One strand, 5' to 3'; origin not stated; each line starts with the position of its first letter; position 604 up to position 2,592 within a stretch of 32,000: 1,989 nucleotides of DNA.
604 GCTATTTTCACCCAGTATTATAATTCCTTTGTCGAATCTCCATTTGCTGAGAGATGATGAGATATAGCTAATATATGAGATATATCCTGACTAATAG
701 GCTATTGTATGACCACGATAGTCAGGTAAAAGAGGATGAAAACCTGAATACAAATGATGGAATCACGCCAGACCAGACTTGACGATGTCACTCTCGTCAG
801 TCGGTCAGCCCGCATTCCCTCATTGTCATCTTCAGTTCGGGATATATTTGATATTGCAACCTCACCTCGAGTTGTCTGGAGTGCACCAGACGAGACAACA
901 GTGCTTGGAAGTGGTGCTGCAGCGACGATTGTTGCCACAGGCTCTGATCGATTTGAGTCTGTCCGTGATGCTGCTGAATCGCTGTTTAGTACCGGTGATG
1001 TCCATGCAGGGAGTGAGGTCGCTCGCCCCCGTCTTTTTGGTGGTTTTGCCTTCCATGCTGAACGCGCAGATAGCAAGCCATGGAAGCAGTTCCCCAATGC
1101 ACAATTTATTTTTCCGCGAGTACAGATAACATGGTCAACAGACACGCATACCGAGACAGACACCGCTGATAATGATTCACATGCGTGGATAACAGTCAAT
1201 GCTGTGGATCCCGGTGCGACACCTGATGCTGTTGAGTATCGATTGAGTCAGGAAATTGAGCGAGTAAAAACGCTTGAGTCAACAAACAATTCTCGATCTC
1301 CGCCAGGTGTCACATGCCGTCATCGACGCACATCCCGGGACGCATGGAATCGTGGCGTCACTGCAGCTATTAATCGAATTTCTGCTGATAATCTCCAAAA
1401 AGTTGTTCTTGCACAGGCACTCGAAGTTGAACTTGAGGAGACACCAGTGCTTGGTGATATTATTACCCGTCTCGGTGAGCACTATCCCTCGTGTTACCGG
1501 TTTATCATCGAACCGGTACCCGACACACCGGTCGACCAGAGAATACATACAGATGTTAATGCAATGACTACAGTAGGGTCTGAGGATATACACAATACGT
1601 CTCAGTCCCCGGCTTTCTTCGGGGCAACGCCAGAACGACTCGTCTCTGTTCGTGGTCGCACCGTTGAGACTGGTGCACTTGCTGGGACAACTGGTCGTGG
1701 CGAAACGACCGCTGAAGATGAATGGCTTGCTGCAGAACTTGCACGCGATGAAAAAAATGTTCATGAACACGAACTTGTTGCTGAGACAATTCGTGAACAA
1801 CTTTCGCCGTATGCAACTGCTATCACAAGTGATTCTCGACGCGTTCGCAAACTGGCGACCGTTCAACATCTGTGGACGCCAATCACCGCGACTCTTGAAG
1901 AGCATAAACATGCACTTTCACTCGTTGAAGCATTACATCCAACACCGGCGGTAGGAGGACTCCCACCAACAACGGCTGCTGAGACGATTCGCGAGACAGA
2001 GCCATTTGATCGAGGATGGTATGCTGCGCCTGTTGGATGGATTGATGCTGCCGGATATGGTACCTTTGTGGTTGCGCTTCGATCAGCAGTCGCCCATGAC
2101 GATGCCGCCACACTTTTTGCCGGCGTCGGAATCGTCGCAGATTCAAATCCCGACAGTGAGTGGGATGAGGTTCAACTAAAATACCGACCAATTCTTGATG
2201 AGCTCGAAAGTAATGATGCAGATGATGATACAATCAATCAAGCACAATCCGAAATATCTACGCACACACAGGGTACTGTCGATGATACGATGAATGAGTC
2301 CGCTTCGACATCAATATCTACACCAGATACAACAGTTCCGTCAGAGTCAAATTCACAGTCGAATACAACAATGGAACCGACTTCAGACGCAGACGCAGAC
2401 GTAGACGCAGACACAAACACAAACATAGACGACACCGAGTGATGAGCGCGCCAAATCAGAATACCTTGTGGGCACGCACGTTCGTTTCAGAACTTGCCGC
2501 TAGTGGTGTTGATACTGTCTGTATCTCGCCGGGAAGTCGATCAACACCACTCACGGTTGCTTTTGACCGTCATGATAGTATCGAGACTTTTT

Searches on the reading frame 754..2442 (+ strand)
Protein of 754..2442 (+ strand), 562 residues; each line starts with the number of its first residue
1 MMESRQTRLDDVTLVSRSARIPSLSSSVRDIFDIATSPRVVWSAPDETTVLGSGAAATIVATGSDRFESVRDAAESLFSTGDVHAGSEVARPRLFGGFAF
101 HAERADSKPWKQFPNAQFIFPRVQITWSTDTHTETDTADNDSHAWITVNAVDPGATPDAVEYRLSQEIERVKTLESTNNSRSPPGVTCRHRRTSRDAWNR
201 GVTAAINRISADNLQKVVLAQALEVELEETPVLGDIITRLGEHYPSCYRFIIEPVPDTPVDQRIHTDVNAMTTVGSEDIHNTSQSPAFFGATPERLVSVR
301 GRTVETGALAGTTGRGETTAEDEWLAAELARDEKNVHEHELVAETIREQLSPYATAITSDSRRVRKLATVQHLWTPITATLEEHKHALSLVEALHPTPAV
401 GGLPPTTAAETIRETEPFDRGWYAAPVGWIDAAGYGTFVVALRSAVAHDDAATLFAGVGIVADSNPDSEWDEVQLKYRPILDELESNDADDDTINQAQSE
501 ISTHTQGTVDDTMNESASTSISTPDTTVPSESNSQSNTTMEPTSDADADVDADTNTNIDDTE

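Call 12: find_encoding_contigs(protein=window:754-2442:+, flank=2000, max_places=4)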
Protein window:754-2442:+ (562 aa): 1 contig read that carries it; 1 place shown.
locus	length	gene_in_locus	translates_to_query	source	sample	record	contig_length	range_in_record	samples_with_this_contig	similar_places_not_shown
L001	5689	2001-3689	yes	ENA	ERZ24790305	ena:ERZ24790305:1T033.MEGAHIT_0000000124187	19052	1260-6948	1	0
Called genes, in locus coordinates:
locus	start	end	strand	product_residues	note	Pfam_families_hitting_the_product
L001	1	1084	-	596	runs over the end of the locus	-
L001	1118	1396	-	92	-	PF01893:UPF0058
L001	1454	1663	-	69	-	PF23434:DUF7120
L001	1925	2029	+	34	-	-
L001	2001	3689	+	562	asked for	PF00425:Chorismate_bind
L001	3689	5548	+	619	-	PF02776:TPP_enzyme_N, PF16582:TPP_enzyme_M_2, PF02775:TPP_enzyme_C (weak)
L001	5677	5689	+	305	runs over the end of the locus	PF00378:ECH_1, PF16113:ECH_2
